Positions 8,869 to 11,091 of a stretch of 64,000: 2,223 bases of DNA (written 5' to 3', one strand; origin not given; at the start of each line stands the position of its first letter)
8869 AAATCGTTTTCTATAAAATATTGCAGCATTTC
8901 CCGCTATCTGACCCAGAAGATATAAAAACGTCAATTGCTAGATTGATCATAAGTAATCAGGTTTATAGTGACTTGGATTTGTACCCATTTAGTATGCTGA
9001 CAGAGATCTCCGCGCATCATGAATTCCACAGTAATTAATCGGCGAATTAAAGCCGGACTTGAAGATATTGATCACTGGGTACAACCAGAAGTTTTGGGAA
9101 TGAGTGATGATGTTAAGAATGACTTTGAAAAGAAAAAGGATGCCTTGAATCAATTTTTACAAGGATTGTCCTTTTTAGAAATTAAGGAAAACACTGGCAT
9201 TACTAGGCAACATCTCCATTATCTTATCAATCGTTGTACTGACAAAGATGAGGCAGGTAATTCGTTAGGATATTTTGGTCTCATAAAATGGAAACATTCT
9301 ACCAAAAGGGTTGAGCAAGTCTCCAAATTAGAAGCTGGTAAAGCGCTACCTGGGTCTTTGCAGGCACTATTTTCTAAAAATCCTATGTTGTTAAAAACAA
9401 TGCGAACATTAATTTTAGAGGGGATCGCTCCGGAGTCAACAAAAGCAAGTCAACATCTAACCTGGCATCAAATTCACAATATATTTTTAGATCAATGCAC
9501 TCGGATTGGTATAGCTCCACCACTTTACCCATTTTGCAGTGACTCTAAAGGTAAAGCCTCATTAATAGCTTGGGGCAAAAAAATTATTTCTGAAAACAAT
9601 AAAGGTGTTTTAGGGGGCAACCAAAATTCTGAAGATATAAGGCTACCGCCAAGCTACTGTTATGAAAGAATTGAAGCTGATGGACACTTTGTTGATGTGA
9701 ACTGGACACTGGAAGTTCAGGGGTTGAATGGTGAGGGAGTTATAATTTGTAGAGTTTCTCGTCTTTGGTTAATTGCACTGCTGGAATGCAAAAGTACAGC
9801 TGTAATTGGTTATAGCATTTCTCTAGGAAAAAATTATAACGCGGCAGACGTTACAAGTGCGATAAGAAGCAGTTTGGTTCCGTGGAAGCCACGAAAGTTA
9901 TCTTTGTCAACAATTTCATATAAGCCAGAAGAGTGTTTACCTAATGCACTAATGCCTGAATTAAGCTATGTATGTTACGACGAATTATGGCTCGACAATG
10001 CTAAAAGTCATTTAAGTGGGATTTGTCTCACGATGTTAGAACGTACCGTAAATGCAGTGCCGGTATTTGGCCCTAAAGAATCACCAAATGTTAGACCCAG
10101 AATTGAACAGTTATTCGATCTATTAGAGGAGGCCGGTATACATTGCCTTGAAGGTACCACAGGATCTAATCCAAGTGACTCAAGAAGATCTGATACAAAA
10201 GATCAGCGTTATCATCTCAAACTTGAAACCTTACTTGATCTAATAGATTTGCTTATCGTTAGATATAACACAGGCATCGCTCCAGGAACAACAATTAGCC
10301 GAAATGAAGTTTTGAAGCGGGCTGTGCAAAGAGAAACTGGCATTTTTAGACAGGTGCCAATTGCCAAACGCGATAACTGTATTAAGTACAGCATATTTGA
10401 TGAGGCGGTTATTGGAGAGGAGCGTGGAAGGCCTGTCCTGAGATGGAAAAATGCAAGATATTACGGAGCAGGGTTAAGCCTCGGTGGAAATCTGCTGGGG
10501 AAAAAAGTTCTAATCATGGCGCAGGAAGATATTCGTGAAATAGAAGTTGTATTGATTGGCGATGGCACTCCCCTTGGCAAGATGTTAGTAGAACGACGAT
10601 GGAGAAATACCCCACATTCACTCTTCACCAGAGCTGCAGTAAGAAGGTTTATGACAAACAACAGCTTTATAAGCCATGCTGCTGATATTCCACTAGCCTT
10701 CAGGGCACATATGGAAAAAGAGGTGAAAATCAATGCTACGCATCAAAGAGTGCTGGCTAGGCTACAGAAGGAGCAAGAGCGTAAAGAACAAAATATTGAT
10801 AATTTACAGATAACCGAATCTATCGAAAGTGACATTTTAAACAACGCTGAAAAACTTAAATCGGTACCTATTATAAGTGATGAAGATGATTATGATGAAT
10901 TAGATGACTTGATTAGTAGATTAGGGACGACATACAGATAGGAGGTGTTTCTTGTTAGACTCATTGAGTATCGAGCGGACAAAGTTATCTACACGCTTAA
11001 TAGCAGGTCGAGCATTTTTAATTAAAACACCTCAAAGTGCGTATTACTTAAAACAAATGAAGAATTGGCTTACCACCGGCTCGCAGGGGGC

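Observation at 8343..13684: Tn7-like core with a TnsA-like protein lacking the catalytic residues and a TniB-sized TnsC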

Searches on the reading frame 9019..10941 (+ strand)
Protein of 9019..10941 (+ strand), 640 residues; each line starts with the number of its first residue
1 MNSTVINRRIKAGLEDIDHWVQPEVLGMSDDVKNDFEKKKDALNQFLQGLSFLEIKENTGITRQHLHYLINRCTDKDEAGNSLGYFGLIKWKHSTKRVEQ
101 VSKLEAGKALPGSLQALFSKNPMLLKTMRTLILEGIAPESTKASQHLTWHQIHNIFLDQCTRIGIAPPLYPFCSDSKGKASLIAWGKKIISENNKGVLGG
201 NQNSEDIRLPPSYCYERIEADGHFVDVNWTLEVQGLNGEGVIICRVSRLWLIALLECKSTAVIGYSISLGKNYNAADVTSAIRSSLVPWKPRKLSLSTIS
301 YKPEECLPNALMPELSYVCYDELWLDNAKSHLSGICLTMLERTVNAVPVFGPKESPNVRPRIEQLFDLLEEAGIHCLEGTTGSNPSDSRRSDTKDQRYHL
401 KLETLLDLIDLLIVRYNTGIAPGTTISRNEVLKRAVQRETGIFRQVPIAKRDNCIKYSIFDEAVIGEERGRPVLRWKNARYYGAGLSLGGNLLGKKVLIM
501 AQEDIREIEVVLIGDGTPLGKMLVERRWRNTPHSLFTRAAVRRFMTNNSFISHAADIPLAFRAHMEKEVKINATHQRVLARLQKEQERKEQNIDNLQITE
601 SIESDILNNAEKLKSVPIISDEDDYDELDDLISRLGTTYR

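Call 3: search_protein_families(library=pfam, proteins=[window:9019-10941:+], max_evalue=1)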
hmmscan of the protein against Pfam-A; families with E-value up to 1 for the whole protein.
window:9019-10941:+ (640 aa): 1 family
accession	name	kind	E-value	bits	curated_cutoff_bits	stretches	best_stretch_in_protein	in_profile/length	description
PF15171.11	Spexin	-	0.035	14.8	27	1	525-598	7-82/90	Neuropeptide secretory protein family, NPQ, spexin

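Call 4: search_protein_families(library=ncbifam, proteins=[window:9019-10941:+], max_evalue=1)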
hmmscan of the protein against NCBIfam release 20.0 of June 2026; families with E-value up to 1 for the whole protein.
window:9019-10941:+ (640 aa): 2 families
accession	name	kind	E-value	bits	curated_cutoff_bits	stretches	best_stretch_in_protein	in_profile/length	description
NF001072.0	PRK00118.2-2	equivalog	0.024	15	97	1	37-74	20-58/111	putative DNA-binding protein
NF045758.2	YlxM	equivalog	0.1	12.7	80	1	40-74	22-57/72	YlxM family DNA-binding protein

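Call 6: search_solved_structures(query=window:9019-10941:+, max_evalue=10, show_alignments=3)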
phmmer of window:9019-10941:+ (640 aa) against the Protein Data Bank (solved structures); distinct sequences matched with E-value up to 10: 2.
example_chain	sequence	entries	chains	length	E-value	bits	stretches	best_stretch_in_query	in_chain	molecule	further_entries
5x8h_A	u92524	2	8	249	1.5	10.5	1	180-278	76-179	Short-chain dehydrogenase reductase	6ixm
2h36_X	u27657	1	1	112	3.5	9.2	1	582-640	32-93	Hypothetical protein SIFV0014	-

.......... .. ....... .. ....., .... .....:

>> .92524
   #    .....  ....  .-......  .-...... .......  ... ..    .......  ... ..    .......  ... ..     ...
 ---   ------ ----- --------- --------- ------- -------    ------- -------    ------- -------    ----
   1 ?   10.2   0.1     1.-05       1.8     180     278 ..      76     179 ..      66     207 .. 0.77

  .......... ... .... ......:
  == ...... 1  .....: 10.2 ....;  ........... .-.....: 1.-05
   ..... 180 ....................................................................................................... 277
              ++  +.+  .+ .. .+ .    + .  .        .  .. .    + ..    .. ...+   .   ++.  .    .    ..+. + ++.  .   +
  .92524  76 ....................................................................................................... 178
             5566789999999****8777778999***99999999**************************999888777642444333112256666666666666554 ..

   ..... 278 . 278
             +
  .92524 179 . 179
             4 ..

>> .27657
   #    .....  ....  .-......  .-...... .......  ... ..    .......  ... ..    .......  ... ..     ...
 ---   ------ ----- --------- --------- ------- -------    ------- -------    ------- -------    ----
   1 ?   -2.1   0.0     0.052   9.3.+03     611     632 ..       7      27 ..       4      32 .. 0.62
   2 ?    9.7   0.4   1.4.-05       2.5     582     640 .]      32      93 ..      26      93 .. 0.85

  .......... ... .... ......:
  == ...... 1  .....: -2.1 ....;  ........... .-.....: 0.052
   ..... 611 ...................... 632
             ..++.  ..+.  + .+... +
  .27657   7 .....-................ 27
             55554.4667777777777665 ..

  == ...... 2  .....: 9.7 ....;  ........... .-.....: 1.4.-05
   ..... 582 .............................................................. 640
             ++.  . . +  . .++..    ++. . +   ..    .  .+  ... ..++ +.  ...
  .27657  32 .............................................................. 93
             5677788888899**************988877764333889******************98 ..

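Call 18: find_homologous_proteins(query=window:9019-10941:+, max_evalue=0.001)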
Query window:9019-10941:+ (640 aa): 71 proteins with E <= 0.001 among 8000 candidates.
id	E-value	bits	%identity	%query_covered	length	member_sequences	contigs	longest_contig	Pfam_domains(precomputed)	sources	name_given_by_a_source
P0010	0.0e+0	1460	100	100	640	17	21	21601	-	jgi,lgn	jgi:hypothetical protein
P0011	0.0e+0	1236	87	96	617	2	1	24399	-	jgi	-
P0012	2.2e-290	983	68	98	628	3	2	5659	-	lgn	-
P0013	7.6e-289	978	67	100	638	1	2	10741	-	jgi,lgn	jgi:putative transposase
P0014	7.0e-287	971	68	100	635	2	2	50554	-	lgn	-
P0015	6.0e-285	965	67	100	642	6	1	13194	-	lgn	-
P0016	4.2e-262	889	62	100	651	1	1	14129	-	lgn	-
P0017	5.0e-262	889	62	100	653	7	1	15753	-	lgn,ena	-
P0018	1.1e-257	875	60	100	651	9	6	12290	-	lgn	-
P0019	1.2e-256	871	61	100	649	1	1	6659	-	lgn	-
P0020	2.7e-255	867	60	100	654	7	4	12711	-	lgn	-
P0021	1.5e-253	861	63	92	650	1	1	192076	-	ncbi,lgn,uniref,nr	ncbi:MAG: hypothetical protein PSV17_07830 [Methylotenera sp.]|uniref:hypothetical protein n=1 Tax=M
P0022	3.6e-251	853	60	100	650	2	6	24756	-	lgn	-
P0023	2.6e-249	847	60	100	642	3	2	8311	-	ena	-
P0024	2.5e-248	844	61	98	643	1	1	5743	-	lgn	-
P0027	1.5e-239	815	59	96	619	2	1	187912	-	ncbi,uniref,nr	ncbi:uncharacterized protein NMK_2358 [Novimethylophilus kurashikiensis]|uniref:Uncharacterized prot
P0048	1.6e-169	584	46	99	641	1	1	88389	-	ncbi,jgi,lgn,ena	-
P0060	2.4e-125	438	40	95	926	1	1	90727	-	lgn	-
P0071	3.5e-81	292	32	89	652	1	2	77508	-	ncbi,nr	ncbi:UNVERIFIED_ORG: hypothetical protein J2W38_007066 [Variovorax paradoxus]|nr:hypothetical protei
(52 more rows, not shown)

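Call 20: search_solved_structures(query=A2, max_evalue=10, show_alignments=3)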
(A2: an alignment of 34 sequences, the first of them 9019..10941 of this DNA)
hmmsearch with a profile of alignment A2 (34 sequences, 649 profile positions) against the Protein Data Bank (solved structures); distinct sequences matched with E-value up to 10: 13.
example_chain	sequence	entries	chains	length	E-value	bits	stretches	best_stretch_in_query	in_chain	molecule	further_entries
30jv_A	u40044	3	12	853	9.8e-09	37.4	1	209-403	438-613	TnsA endonuclease N-terminal domain-containing protein,TnsB transposase | PseTnsAB artificial fusion protein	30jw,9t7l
30ga_R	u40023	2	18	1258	2.3e-08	36.2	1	211-403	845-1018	Maltose/maltodextrin-binding periplasmic protein,TnsA endonuclease N-terminal domain-conta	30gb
7svw_A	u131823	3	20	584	3.6e-08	35.6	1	363-623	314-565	TnsB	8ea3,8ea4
8rdu_R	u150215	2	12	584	3.6e-08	35.6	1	363-623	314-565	TnsB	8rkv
8aa5_AP1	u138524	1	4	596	3.7e-08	35.5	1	363-623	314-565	TnsB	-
2jn6_A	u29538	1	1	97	0.1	14.2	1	34-101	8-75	Protein Cgl2762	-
1s7o_A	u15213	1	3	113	0.17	13.5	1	43-75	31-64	Hypothetical UPF0122 protein SPy1201/SpyM3_0842/SPs1042/spyM18_1152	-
6y09_C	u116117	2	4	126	0.35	12.5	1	541-637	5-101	Autophagy-related protein 16-1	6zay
2efo_A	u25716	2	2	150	0.68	11.5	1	43-95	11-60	150aa long hypothetical transcriptional regulator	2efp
2pmh_A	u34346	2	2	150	0.75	11.4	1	43-95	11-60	150aa long hypothetical transcriptional regulator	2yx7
2e7w_A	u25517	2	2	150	0.76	11.3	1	43-95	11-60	150aa long hypothetical transcriptional regulator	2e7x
2efq_A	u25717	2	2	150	0.77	11.3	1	43-95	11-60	150aa long hypothetical transcriptional regulator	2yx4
2efn_A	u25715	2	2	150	1.1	10.8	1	43-95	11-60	150aa long hypothetical transcriptional regulator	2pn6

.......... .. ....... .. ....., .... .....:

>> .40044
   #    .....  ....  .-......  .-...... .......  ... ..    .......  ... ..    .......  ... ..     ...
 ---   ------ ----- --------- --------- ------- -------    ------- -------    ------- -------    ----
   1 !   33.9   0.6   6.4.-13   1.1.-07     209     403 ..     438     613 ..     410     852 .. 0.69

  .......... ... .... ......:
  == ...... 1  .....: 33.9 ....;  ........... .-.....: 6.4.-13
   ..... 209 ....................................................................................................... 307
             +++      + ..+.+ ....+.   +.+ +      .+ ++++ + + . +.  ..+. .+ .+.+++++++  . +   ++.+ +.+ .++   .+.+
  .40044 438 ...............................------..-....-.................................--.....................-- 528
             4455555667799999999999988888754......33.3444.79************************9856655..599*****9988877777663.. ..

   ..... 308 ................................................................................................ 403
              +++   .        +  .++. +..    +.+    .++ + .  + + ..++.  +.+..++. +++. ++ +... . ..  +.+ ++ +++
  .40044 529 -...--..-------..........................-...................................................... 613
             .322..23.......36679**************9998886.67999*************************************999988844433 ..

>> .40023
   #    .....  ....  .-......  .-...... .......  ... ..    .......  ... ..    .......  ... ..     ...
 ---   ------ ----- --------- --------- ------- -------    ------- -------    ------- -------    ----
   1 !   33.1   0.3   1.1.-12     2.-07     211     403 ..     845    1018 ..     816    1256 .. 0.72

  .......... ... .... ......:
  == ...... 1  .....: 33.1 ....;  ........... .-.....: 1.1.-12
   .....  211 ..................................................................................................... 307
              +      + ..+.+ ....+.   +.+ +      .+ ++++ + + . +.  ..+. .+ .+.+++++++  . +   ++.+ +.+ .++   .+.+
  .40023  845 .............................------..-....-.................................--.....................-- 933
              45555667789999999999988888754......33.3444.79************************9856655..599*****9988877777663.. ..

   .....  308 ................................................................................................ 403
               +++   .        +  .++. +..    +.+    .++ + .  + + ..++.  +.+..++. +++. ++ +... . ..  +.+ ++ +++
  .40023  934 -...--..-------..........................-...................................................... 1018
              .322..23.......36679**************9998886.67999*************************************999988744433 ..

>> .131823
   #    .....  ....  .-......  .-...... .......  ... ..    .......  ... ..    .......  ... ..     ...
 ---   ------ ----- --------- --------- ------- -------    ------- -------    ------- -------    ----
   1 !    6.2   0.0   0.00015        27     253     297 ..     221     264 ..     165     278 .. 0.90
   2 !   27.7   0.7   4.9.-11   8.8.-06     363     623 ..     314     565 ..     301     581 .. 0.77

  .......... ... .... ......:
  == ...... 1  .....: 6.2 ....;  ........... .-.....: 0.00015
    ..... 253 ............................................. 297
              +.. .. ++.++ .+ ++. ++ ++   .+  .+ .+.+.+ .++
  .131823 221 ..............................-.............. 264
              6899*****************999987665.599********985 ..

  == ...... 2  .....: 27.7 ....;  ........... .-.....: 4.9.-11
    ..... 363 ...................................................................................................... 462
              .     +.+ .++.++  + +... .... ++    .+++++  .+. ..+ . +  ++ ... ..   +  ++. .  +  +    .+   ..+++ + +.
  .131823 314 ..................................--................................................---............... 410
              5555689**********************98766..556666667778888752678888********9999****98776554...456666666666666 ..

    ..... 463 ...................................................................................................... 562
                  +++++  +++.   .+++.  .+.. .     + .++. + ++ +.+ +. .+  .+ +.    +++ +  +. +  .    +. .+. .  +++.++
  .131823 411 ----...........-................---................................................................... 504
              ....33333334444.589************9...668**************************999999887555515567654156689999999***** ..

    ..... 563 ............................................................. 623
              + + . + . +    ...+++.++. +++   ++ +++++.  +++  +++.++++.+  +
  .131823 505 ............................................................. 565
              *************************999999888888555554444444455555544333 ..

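Call 51: find_encoding_contigs(protein=P0027, flank=10000, max_places=2)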
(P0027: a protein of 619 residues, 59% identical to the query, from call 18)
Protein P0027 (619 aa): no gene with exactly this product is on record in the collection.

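Call 52: find_encoding_contigs(protein=P0021, flank=10000, max_places=2)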
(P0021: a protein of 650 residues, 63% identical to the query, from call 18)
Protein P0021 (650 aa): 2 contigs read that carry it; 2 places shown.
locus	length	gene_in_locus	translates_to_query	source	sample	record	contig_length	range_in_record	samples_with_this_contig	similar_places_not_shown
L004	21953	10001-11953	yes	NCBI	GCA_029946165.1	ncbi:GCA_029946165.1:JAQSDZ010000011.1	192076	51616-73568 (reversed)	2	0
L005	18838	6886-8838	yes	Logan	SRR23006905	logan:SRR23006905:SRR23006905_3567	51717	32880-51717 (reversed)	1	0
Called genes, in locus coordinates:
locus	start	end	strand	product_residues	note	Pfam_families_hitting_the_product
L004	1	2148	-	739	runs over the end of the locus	PF13328:HD_4, PF04607:RelA_SpoT, PF02824:TGS, PF19296:RelA_AH, PF28438:RelA_RIS, PF13291:ACT_4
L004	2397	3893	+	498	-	PF00989:PAS, PF13188:PAS_8, PF08448:PAS_4 (weak), PF13426:PAS_9, PF00989:PAS, PF13188:PAS_8, PF13426:PAS_9, PF02518:HATPase_c, +4 more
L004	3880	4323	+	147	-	PF00072:Response_reg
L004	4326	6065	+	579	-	PF00072:Response_reg, PF00990:GGDEF, PF00563:EAL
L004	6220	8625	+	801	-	PF00563:EAL, PF00990:GGDEF, PF02743:dCache_1 (weak)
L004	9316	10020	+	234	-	-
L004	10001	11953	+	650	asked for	-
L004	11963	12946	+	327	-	PF13401:AAA_22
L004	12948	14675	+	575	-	-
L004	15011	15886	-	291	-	PF01048:PNP_UDP_1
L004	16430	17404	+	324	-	PF04055:Radical_SAM (weak), PF12345:DUF3641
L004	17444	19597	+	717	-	PF09335:VTT_dom, PF01134:GIDA (weak), PF03486:HI0933_like (faint), PF07992:Pyr_redox_2, PF13738:Pyr_redox_3, PF13434:Lys_Orn_oxgnase (weak), PF00070:Pyr_redox, PF02852:Pyr_redox_dim, +1 more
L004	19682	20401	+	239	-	PF04784:DUF547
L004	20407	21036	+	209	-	PF09837:DUF2064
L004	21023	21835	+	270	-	PF11249:DUF3047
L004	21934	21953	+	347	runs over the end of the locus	PF13489:Methyltransf_23, PF01135:PCMT (weak), PF01209:Ubie_methyltran, PF08241:Methyltransf_11, PF08242:Methyltransf_12, PF13649:Methyltransf_25, PF13847:Methyltransf_31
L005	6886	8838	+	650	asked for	-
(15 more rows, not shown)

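Call 69: find_related_loci(query=A5, collection=metagenome_contigs, flank=10000)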
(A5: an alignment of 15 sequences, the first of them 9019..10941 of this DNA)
Query A5 (640 aa) in metagenome_contigs; peptide patterns used: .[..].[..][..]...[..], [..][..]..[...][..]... (x = any residue, [..] = any of these).
70 stretches matched a pattern; 12 encode a relative of the query (tblastn E <= 1e-3); 12 distinct loci.
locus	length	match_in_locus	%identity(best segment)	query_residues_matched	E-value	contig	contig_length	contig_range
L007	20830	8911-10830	100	1-640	0e+0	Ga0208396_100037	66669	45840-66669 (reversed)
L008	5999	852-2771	100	1-640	0e+0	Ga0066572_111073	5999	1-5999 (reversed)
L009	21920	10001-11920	100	1-640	0e+0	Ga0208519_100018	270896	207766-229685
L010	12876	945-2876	87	1-640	0e+0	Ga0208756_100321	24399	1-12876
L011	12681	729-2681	60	1-640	0e+0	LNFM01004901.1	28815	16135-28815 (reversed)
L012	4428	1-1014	100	303-640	0e+0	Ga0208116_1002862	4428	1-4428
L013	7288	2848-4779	53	15-640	0e+0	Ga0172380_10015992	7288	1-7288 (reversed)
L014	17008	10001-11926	67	1-640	0e+0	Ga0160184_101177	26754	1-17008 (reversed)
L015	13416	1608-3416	42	14-604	2e-134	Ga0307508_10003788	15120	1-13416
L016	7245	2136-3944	42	14-604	7e-134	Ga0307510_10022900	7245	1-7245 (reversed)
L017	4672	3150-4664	41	26-520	1e-121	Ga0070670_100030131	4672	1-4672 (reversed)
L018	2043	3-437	49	424-566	6e-34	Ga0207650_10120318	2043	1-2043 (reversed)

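Call 100: search_protein_families(library=pfam, alignment_id=A2, max_evalue=0.01)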
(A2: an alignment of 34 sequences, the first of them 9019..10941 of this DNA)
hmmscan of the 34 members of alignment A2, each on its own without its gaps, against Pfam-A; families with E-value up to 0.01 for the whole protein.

A. member 1, window:9019-10941:+ (640 aa): 0 families

B. families by the number of members that match (of 34 scanned): 10 families
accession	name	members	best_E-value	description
PF09299.17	Mu-transpos_C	4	2.5e-05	Mu transposase, C-terminal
PF13518.12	HTH_28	4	0.0006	Helix-turn-helix domain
PF13683.12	rve_3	3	4.2e-05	Integrase core domain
PF13384.12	HTH_23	3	0.0004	Homeodomain-like domain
PF13551.12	HTH_29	2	0.00027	Winged helix-turn helix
PF00665.32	rve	1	0.001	Integrase core domain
PF09298.16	FAA_hydrolase_N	1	0.0027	Fumarylacetoacetase N-terminal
PF13412.12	HTH_24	1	0.0043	Winged helix-turn-helix DNA-binding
PF02796.21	HTH_7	1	0.0068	Helix-turn-helix domain of resolvase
PF12802.13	MarR_2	1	0.0074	MarR family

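Call 102: find_encoding_contigs(protein=P0048, flank=10000, max_places=2)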
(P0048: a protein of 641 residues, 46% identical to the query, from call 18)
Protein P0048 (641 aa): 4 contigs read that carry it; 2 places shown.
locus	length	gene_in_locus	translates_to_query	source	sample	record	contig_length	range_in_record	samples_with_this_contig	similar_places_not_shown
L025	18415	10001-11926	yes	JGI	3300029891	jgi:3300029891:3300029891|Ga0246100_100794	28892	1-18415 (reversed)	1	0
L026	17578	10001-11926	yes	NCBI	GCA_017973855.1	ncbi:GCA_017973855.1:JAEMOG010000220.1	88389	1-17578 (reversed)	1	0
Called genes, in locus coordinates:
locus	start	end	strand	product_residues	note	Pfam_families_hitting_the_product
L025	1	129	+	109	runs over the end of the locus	-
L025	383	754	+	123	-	PF05610:DUF779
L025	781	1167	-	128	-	-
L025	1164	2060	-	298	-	PF02678:Pirin, PF05726:Pirin_C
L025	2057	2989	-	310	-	PF09335:VTT_dom, PF00581:Rhodanese (weak)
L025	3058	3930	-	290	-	PF02678:Pirin, PF05726:Pirin_C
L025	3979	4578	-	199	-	PF02525:Flavodoxin_2, PF03358:FMN_red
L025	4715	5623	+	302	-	PF00126:HTH_1, PF03466:LysR_substrate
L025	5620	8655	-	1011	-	-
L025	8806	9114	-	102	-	-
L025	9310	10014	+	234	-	-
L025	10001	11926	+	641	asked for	-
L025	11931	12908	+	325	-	PF13401:AAA_22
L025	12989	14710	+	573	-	-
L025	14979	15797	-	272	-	PF10881:DUF2726 (weak)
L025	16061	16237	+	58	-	PF01381:HTH_3, PF12844:HTH_19 (weak), PF13560:HTH_31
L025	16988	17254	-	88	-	-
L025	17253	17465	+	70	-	-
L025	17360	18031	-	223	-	PF02586:SRAP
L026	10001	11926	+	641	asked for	-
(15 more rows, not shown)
